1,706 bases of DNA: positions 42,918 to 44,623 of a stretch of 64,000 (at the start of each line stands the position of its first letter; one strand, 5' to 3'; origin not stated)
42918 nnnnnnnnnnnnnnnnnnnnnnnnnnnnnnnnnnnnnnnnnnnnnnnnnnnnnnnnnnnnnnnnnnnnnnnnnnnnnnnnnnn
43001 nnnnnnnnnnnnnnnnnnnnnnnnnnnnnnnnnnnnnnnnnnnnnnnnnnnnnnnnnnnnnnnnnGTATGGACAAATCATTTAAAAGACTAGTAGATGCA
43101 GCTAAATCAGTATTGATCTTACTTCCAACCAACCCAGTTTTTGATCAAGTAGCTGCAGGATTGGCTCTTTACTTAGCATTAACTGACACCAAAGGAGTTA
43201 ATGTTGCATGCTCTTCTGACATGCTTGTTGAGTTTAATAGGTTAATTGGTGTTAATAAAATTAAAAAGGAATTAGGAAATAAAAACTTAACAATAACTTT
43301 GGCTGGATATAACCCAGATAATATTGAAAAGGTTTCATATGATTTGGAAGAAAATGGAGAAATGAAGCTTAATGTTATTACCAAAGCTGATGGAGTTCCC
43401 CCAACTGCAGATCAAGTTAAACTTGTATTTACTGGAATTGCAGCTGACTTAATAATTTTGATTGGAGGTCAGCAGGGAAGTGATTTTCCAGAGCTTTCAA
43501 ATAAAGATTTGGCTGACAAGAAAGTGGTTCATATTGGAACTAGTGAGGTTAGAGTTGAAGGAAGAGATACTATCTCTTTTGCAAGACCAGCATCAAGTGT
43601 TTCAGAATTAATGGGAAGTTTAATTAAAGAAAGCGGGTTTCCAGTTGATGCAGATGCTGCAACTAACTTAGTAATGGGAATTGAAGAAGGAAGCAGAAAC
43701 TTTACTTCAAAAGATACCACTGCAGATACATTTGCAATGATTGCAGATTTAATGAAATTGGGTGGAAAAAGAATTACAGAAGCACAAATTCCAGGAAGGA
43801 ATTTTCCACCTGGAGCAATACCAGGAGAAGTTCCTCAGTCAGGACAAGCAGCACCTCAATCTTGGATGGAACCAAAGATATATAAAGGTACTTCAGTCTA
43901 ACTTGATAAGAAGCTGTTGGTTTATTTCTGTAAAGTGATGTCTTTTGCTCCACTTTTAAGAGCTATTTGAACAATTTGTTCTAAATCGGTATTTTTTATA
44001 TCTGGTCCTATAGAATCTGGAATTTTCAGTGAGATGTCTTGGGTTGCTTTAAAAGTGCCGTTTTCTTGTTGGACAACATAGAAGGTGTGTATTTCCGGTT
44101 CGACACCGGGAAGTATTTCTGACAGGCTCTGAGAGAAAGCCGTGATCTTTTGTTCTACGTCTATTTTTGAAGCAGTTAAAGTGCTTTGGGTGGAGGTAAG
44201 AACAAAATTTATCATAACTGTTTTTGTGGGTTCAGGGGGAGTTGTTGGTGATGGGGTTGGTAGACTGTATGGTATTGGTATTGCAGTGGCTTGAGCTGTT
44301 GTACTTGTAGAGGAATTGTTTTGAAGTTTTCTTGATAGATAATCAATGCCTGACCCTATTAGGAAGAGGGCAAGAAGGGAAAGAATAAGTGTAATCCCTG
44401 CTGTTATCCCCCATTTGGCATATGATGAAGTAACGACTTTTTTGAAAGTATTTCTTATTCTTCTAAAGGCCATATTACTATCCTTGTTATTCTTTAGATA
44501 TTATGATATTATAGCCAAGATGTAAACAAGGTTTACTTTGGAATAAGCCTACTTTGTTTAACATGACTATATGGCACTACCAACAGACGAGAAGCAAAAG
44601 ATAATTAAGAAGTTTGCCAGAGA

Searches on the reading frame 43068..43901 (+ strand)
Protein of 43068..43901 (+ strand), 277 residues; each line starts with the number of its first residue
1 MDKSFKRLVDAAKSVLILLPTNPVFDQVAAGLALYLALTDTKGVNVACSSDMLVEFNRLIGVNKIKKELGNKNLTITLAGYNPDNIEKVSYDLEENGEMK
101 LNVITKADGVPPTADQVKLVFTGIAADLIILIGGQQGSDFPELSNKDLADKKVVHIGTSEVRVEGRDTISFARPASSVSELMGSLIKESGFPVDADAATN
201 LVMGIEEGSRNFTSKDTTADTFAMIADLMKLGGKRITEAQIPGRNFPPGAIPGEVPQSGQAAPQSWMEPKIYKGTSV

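Call 3: search_protein_families(library=pfam, proteins=[window:43068-43901:+], max_evalue=0.01)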
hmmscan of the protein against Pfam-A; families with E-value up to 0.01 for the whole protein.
window:43068-43901:+ (277 aa): 0 families

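Call 76: search_protein_families(library=pfam, proteins=[window:43068-43901:+], max_evalue=0.01)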
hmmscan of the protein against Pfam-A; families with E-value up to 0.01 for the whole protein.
window:43068-43901:+ (277 aa): 0 families

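Call 84: search_solved_structures(query=window:43068-43898:+, max_evalue=5)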
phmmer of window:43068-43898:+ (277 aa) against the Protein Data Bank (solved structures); distinct sequences matched with E-value up to 5: 2.
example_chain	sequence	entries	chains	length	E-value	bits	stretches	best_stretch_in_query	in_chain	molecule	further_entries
8ioo_A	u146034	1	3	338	0.53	13.1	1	152-235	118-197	RecJ-like protein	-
7z47_I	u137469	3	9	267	0.53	13.1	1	215-273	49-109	Putative structural protein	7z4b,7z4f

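Call 85: search_protein_families(library=ncbifam, proteins=[window:43068-43901:+], max_evalue=1)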
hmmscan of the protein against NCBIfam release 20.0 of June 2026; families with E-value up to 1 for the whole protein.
window:43068-43901:+ (277 aa): 2 families
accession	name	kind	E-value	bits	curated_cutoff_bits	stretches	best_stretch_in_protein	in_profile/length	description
NF053633.1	OlncasPapPhNrnA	equivalog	0.0037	16.2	350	1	179-232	134-187/317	bifunctional oligoribonuclease/PAP phosphatase NrnA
NF041569.1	A-tRNAntase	equivalog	0.077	11.2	1440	1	172-233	113-174/880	A-adding tRNA nucleotidyltransferase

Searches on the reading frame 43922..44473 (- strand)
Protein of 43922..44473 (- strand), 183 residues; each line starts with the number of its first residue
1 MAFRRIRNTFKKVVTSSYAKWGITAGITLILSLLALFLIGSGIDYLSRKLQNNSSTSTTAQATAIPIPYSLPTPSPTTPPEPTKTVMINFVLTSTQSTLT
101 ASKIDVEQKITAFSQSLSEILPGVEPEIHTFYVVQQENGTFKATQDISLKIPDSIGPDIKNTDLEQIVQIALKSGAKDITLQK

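Call 3: search_protein_families(library=pfam, proteins=[window:43922-44473:-], max_evalue=0.01)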
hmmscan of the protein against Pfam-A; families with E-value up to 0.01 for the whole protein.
window:43922-44473:- (183 aa): 0 families

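Call 85: search_protein_families(library=ncbifam, proteins=[window:43922-44473:-], max_evalue=1)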
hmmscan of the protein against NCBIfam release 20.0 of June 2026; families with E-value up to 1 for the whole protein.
window:43922-44473:- (183 aa): 1 family
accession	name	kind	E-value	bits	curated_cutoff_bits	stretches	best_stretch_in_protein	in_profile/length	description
NF052592.1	LarAH_14_15_16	equivalog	0.0058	15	740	1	143-181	74-112/520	NPN-dependent hydroxyacid isomerase, LarAH14/15/16 family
